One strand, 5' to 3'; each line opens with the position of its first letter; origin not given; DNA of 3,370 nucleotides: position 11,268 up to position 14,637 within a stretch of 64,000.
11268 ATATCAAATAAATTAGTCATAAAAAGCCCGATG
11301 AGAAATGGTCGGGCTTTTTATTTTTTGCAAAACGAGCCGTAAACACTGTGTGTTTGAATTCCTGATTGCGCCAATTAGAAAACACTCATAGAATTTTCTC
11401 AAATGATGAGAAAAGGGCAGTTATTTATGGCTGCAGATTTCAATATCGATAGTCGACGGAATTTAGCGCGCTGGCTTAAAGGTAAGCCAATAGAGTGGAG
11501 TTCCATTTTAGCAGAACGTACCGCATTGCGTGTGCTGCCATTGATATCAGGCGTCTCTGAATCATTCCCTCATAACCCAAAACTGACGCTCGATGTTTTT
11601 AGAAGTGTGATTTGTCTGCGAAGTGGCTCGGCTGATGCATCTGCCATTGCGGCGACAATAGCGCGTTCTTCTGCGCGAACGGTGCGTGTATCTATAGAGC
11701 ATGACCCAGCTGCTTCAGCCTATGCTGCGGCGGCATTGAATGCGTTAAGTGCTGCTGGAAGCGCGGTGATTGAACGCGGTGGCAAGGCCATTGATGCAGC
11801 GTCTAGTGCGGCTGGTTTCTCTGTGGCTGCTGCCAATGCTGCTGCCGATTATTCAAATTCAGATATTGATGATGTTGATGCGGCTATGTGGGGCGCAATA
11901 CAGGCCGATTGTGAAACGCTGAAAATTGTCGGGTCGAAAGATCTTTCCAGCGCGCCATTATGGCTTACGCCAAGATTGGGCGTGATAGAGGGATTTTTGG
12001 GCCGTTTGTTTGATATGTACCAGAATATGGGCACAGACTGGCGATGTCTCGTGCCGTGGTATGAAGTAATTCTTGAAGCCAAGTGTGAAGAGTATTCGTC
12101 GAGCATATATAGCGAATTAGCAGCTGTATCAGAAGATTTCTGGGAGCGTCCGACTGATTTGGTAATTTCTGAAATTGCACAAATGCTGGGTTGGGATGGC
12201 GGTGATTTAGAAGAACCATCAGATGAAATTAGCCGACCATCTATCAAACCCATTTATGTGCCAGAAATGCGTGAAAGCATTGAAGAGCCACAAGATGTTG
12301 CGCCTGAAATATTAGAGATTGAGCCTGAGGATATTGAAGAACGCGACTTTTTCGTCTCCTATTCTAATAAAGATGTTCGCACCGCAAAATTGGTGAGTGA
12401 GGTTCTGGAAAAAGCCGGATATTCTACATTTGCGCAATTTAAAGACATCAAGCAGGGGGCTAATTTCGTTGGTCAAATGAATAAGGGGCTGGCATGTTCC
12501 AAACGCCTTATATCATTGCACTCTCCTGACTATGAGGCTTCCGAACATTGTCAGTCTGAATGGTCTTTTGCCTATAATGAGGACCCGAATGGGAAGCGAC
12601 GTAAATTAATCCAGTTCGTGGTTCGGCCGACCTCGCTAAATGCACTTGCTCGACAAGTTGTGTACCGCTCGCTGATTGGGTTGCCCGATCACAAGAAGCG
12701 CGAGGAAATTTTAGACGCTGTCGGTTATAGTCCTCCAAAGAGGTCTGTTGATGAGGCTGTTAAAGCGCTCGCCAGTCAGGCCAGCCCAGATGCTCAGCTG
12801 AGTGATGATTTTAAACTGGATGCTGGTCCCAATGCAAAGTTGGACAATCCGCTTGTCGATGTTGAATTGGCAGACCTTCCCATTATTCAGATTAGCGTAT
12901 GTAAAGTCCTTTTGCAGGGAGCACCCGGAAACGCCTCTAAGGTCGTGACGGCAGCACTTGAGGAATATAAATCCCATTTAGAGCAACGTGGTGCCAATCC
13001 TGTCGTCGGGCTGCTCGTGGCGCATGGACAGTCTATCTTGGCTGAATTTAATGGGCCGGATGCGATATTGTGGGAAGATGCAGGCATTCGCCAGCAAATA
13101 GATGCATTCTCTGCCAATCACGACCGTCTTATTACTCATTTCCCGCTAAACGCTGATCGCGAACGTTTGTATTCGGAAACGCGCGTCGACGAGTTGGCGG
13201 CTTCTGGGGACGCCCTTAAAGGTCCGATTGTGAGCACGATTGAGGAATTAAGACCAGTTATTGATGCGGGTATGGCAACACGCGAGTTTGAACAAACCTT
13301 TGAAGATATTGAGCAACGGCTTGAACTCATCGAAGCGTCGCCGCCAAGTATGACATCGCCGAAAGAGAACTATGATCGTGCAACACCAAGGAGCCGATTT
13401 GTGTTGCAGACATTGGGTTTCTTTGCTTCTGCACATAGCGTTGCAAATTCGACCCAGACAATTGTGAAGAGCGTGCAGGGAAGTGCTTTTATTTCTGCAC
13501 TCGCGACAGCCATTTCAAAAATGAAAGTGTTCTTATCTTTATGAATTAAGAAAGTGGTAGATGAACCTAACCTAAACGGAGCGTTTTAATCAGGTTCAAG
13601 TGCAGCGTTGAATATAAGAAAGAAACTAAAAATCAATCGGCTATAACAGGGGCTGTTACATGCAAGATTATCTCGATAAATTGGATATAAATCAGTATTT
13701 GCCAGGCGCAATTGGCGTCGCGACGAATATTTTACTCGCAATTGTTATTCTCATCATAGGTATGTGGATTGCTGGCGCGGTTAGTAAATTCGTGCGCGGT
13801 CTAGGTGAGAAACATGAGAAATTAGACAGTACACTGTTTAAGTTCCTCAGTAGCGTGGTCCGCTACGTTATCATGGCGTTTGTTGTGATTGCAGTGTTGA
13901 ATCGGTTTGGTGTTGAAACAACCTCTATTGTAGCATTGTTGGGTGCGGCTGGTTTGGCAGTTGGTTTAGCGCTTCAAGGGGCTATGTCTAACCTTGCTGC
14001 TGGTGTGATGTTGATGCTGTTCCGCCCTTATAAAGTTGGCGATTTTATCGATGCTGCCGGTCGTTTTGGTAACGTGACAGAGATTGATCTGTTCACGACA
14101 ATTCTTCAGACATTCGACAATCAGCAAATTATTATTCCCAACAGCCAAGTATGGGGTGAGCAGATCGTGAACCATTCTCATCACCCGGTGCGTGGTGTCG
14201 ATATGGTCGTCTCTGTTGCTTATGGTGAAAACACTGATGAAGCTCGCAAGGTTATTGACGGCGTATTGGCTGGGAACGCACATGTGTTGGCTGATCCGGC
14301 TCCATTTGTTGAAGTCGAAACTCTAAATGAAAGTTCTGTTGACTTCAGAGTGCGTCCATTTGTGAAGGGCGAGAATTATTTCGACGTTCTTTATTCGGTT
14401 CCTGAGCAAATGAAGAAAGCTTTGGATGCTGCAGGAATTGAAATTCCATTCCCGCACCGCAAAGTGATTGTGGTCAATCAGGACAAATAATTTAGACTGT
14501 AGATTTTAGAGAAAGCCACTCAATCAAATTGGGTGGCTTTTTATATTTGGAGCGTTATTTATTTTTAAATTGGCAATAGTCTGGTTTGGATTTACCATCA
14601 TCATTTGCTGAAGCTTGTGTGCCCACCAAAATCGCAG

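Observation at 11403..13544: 713-aa orphan TIR-domain protein with two unrecognisable flanking domains: candidate single-gene NADase/defence module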

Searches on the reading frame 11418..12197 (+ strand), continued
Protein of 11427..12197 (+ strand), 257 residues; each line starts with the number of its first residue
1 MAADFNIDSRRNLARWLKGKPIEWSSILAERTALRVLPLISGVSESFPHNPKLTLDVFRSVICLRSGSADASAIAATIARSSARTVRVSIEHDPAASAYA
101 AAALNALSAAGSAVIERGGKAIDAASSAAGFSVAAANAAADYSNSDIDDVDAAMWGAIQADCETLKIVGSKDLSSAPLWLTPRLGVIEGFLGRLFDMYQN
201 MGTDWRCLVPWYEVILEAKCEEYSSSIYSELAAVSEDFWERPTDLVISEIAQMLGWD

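Call 99: search_dna_similar(query=P0015, collection=plasmids, mode=protein, max_evalue=1e-8, max_rows=30)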
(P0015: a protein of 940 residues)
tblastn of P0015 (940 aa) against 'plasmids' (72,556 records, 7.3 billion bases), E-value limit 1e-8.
Records with a match: 21; places in all: 23; records where one place covers at least 80% of the query: 0.
Best place of each record, by identity: <60% 21.
By first word of the organism name: Bacillus 8; Agrobacterium 4; Rhizobium 1; Kovacikia 1; Planococcus 1; Prosthecochloris 1; Bosea 1; Methylobacterium 1; Allorhizobium 1; Nonomuraea 1; and 1 more.
By predicted mobility (MOB-suite, as given by PLSDB): non-mobilizable 11; conjugative 8; mobilizable 2.
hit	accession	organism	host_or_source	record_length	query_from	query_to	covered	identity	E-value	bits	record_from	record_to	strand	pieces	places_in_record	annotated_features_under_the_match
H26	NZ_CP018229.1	Rhizobium leguminosarum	Vavilovia formosa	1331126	709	843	14%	35.5%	2e-10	73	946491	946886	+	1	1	record has no annotation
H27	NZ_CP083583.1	Kovacikia minuta CCNUW1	cell culture,fresh water lake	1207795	825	921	10%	46.4%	1e-15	90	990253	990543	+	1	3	record has no annotation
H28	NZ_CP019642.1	Planococcus lenghuensis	whole organism,crude oil-contamination ...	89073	824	917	10%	45.7%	2e-16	92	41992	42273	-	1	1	toll/interleukin-1 receptor domain-containing protein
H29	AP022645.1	Bacillus wiedmannii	-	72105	824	917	10%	45.7%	3e-16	92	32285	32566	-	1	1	hypothetical protein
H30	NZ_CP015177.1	Bacillus thuringiensis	Bombyx mori,cell culture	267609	808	917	12%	38.2%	6e-12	78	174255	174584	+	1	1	none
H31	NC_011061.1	Prosthecochloris aestuarii DSM 271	-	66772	825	920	10%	41.7%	2e-14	86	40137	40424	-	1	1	fxsT: FxSxx-COOH system tetratricopeptide repeat protein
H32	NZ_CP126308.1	Bosea vestrisii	cell culture,root nodule of Vicia ...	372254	825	918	10%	42.6%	8e-14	84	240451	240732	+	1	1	toll/interleukin-1 receptor domain-containing protein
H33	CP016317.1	Bacillus cereus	cell culture,Korean fermented food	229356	825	918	10%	42.6%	2e-13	83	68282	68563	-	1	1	hypothetical protein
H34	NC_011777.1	Bacillus cereus AH820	-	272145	825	918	10%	42.6%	2e-13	83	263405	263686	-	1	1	toll/interleukin-1 receptor domain-containing protein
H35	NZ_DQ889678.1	Bacillus cereus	-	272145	825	918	10%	42.6%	2e-13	83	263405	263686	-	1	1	toll/interleukin-1 receptor domain-containing protein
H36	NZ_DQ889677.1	Bacillus cereus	-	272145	825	918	10%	42.6%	2e-13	83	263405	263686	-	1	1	toll/interleukin-1 receptor domain-containing protein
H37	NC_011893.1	Methylobacterium nodulans ORS 2060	-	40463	825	922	10%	39.8%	6e-11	75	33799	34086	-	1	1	toll/interleukin-1 receptor domain-containing protein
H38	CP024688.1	Bacillus wiedmannii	cell culture,soil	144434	825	918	10%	41.5%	1e-13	83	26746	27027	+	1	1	hypothetical protein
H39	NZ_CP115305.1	Bacillus cereus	microbe,Penaeus vannamei pond water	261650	825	918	10%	40.4%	8e-13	81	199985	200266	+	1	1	toll/interleukin-1 receptor domain-containing protein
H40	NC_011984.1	Allorhizobium ampelinum S4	Vitis vinifera cv. 'Izsaki Sarfeher'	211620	817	918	11%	37.3%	3e-12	79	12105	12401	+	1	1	toll/interleukin-1 receptor domain-containing protein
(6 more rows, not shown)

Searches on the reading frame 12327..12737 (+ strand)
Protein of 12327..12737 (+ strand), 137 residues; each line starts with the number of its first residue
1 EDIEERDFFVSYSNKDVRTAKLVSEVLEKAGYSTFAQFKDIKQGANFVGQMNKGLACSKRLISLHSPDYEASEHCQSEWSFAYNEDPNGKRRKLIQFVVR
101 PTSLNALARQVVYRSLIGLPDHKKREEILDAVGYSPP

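Call 58: search_solved_structures(query=window:12327-12737:+, max_evalue=1, show_alignments=5)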
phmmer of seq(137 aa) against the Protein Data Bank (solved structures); distinct sequences matched with E-value up to 1: 25.
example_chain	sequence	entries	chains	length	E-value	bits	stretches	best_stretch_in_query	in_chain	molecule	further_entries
9mud_K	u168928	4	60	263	0.0028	21.2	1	9-98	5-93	Cat1 (CRISPR associated TIR 1) pentagonal filament | Cat1 (CRISPR associated TIR 1) pentagonal filament assembly | Cat1 (CRISPR-associated TIR 1)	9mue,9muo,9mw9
7ylf_A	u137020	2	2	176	0.03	17.8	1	7-100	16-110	Toll-like receptor 15 | Toll-like receptor 2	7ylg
4eo7_A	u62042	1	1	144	0.13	15.7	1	4-97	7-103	Myeloid differentiation primary response protein MyD88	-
4dom_A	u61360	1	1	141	0.14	15.7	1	4-97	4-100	Myeloid differentiation primary response protein MyD88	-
4w8h_A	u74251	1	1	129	0.17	15.4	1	26-77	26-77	Toll-receptor-related 2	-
4w8g_A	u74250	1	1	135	0.19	15.2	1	26-77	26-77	Toll-receptor-related 2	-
8w8m_D2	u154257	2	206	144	0.2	15.2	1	5-97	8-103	Myeloid differentiation primary response protein MyD88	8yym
2z5v_A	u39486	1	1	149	0.22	15.1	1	5-97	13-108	Myeloid differentiation primary response protein MyD88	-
7beq_A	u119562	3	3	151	0.23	15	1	5-97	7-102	Myeloid differentiation primary response protein MyD88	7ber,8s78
7l6w_A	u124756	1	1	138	0.25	14.8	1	6-97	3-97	Myeloid differentiation primary response protein MyD88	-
2js7_A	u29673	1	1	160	0.27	14.8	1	5-97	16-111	Myeloid differentiation primary response protein MyD88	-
4om7_A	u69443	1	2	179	0.32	14.5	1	8-109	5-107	Toll-like receptor 6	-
3b9p_A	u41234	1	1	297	0.49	13.9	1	63-130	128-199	CG5977-PA, isoform A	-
7jlv_A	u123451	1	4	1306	0.5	13.9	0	7-78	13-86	Disease resistance protein Roq1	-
7jlu_A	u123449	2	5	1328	0.51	13.9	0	7-78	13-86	Disease resistance protein Roq1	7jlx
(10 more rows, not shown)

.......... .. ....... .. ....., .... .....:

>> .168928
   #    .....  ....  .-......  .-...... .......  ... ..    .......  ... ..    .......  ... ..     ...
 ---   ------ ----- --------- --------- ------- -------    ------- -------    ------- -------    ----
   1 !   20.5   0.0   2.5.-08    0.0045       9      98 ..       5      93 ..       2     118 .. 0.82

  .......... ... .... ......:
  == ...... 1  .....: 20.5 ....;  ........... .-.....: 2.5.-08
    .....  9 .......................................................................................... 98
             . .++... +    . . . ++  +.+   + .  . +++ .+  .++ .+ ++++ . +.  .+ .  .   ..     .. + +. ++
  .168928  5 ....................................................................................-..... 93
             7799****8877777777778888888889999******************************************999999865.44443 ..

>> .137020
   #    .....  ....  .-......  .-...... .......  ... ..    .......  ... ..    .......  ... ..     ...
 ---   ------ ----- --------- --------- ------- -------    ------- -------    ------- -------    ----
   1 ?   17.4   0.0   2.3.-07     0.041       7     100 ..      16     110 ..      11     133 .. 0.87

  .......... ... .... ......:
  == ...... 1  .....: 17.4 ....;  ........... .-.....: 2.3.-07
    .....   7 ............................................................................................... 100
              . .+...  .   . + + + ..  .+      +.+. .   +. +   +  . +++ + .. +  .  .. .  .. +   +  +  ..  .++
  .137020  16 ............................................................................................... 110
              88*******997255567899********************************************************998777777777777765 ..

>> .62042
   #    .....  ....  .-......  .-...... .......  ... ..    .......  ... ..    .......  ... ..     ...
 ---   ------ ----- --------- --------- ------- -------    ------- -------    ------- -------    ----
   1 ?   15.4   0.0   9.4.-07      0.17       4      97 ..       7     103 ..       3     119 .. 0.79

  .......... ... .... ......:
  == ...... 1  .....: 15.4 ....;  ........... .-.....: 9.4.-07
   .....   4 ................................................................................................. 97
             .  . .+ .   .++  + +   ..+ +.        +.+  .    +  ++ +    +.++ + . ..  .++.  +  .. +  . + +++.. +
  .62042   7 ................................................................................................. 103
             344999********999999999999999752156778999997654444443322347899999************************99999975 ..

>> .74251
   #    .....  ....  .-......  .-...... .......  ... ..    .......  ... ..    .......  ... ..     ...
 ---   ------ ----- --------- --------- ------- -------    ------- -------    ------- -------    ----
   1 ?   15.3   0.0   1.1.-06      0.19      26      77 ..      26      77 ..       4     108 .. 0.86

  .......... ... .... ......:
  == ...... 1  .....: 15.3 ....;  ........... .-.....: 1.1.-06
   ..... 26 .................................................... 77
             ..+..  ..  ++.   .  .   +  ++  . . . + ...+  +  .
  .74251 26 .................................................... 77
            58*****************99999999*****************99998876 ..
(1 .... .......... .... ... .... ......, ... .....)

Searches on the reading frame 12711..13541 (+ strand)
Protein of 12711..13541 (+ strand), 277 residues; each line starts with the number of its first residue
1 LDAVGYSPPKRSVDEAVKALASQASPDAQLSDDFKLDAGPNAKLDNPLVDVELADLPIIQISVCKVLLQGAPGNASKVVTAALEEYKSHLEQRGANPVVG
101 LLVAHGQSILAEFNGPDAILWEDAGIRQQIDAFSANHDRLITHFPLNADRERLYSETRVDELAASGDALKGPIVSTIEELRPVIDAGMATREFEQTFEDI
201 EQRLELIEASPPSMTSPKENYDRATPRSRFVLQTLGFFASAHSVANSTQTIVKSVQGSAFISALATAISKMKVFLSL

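Call 34: search_solved_structures(query=A3, max_evalue=10)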
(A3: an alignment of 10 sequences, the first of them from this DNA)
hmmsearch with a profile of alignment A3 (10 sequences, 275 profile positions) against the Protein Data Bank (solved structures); distinct sequences matched with E-value up to 10: 2.
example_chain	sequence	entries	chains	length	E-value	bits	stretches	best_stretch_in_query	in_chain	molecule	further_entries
8oo2_A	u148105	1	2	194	0.62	13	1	137-172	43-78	Putative transcriptional regulator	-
2hk2_A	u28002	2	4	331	1.3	12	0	69-95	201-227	Diphosphomevalonate decarboxylase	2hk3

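Call 63: predict_structure(alignment_id=A3)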
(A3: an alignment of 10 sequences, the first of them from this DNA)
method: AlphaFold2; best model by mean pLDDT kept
length: 277 residues; sequences in the alignment: 10
mean_pLDDT: 84.3   pTM: 0.82
mean pLDDT of the five models: 84.3, 83.5, 82.6, 82.0, 81.8
residues with pLDDT >= 90: 118; 70-90: 119; 50-70: 33; < 50: 7
segments of 3 or more residues with pLDDT < 50: 1-3, 218-220
pLDDT, mean of each block of 10 residues (from residue 1): 55 92 93 94 78 79 88 71 90 82 84 64 78 88 81 87 90 96 96 93 83 55 77 96 94 94 97 88
secondary structure, 60 per line:
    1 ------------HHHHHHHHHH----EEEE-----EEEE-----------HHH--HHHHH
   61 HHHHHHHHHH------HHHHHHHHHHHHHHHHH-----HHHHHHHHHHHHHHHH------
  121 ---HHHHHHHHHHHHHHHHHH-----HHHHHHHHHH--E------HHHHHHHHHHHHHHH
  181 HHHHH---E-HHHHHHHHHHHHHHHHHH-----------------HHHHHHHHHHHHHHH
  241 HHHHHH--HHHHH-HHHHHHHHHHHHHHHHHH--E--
elements in order: H13-22 E27-30 E36-39 H56-70 H77-93 H99-114 H124-141 H147-156 H166-185 H191-208 H226-246 H249-253 H255-272

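Call 65: fold_search(model_id=the predicted structure, library=pdb)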
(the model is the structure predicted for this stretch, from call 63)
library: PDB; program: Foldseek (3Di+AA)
matches with E <= 10: 432; with E <= 0.001: 0
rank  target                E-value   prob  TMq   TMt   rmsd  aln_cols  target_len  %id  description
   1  9s97_C                3.3e-01  0.12  0.14  0.18  21.4       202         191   16  CdvB2 filament - low twist (released 2026-01-28)
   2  5cwo_A                4.2e-01  0.13  0.17  0.20  15.7       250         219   13  Crystal structure of de novo designed helical repeat protein DHR76 (released 2015-12-16)
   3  9ki1_u                4.2e-01  0.12  0.18  0.13  20.0       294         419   10  Baseplate structure of Escherichia phage Mu (released 2025-02-12)
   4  4d0o_B                4.7e-01  0.11  0.17  0.19  22.5       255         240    9  AKAP13 (AKAP-Lbc) DH domain (released 2014-05-21)
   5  4mu6                  6.2e-01  0.06  0.15  0.15  38.7       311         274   14  Crystal Structure of the N-terminal domain of Effector Protein LegC3 from Legionella pneumophila (released 2013-12-11)
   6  7udj_H                6.5e-01  0.23  0.20  0.27  16.3       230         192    6  Crystal structure of designed helical repeat protein RPB_PEW3_R4 bound to PAWx4 peptide (released 2023-03-22)
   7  4nqi_B                6.8e-01  0.06  0.12  0.14  32.0       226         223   13  Structure of the N-terminal I-BAR domain (1-259) of D.Discoideum IBARa (released 2014-02-05)
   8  9b3u_A                7.2e-01  0.07  0.14  0.08  22.2       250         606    9  Rat TRPV2 WT bound to probenecid (released 2025-02-26)
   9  9b3u_B                7.2e-01  0.07  0.14  0.08  22.2       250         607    9  Rat TRPV2 WT bound to probenecid (released 2025-02-26)
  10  9s35_A                7.2e-01  0.06  0.13  0.13  19.4       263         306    9  Cryo-EM structure of Candida albicans Vrg4 bound to an inhibitory nanobody. (released 2025-09-03)
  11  7s24                  7.5e-01  0.11  0.16  0.13  14.5       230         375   15  Crystal structure of the Na+/H+ antiporter NhaA at pH 6.5 (released 2022-08-10)
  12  7t10_R                8.3e-01  0.09  0.17  0.17  16.7       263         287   11  CryoEM structure of somatostatin receptor 2 in complex with somatostatin-14 and Gi3 (released 2022-03-09)
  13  9i9j_I                9.1e-01  0.12  0.21  0.21  12.6       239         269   13  Cryo-EM structure of CAK-CDK2 (determined in the presence of ADP-nitrate) (released 2025-10-15)
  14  4uos                  9.1e-01  0.09  0.13  0.19  22.9       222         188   11  Thermodynamic hyperstability in parametrically designed helical bundles (released 2014-11-05)
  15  8jd5_4                9.1e-01  0.05  0.13  0.07  23.5       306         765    9  Cryo-EM structure of Gi1-bound mGlu2-mGlu4 heterodimer (released 2023-06-21)
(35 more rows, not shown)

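Call 68: fold_search(model_id=the predicted structure, library=viral)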
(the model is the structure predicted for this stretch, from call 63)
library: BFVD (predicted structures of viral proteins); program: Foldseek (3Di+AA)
matches with E <= 10: 393; with E <= 0.001: 0
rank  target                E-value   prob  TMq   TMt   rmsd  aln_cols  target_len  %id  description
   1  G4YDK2                2.2e-02  0.21  0.15  0.14  19.8       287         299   14  (no name in the UniProt tables at hand)
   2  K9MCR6                3.0e-02  0.41  0.19  0.18  17.3       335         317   10  (no name in the UniProt tables at hand)
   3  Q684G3                2.4e-01  0.20  0.23  0.22  17.4       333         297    9  (no name in the UniProt tables at hand)
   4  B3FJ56                2.9e-01  0.11  0.18  0.14  25.5       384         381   11  Virion structural protein [Pseudomonas phage 201phi2-1]
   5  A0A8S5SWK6            4.5e-01  0.08  0.13  0.16  19.6       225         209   14  Uncharacterized protein [Siphoviridae sp. ctDOT22]
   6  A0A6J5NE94            5.4e-01  0.15  0.21  0.16  18.8       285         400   10  Uncharacterized protein (Fragment) [uncultured Caudovirales phage]
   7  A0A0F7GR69            5.7e-01  0.08  0.18  0.07  26.8       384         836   13  Transcriptional regulator ICP4 [Human herpesvirus 1]
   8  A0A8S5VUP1            6.0e-01  0.08  0.15  0.15  28.5       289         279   11  (no name in the UniProt tables at hand)
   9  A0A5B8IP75            6.0e-01  0.07  0.14  0.12  20.0       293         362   10  Uncharacterized protein [Mimiviridae sp. ChoanoV1]
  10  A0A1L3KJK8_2          7.2e-01  0.06  0.16  0.05  22.0       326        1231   10  (no name in the UniProt tables at hand)
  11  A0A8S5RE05            7.2e-01  0.06  0.14  0.04  20.2       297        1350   12  Type I restriction enzyme Methylase [virus sp. ctqq75]
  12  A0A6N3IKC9            7.6e-01  0.11  0.20  0.08  20.1       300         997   10  (no name in the UniProt tables at hand)
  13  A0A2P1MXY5            7.6e-01  0.11  0.20  0.05  21.3       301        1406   11  Tail length tape-measure protein [Staphylococcus phage phiSA_BS1]
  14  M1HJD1                7.6e-01  0.10  0.20  0.19  18.2       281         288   11  (no name in the UniProt tables at hand)
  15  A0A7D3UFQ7            7.6e-01  0.08  0.15  0.20  17.8       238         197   14  (no name in the UniProt tables at hand)
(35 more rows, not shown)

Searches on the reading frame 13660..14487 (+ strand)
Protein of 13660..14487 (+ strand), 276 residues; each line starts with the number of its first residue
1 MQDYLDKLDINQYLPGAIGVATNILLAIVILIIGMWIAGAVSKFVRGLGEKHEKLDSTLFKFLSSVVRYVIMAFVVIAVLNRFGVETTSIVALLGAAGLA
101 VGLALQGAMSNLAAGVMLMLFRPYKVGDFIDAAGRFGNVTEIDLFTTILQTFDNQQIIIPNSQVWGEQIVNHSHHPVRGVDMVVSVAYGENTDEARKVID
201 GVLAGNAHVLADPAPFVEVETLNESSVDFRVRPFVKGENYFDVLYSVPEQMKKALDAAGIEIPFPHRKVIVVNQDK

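Call 3: search_protein_families(library=pfam, proteins=[window:13660-14487:+], max_evalue=1)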
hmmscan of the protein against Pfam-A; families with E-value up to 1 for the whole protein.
window:13660-14487:+ (276 aa): 7 families
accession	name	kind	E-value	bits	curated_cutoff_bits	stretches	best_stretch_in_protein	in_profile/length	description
PF00924.24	MS_channel_2nd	-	8.8e-20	71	20.2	1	109-174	3-68/68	Mechanosensitive ion channel, beta-domain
PF21082.3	MS_channel_3rd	-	6e-11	43.1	21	1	180-262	1-88/88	Mechanosensitive ion channel MscS, C-terminal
PF21088.3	MS_channel_1st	-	3.9e-10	40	23.1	1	66-106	2-42/42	Mechanosensitive ion channel, transmembrane helices 2/3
PF05552.17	MS_channel_1st_1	-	1.2e-06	28.7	22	1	17-51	10-44/50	Mechanosensitive ion channel, conserved TM helix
PF13346.12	ABC2_membrane_5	-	0.067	13.2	25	1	28-112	85-169/205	ABC-2 family transporter protein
PF11982.13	DUF3483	-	0.073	13.2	31.5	1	20-123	87-194/215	Domain of unknown function (DUF3483)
PF25246.1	Nodulin_N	-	0.19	10.6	27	1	48-155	87-196/518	Nodulin N-terminal domain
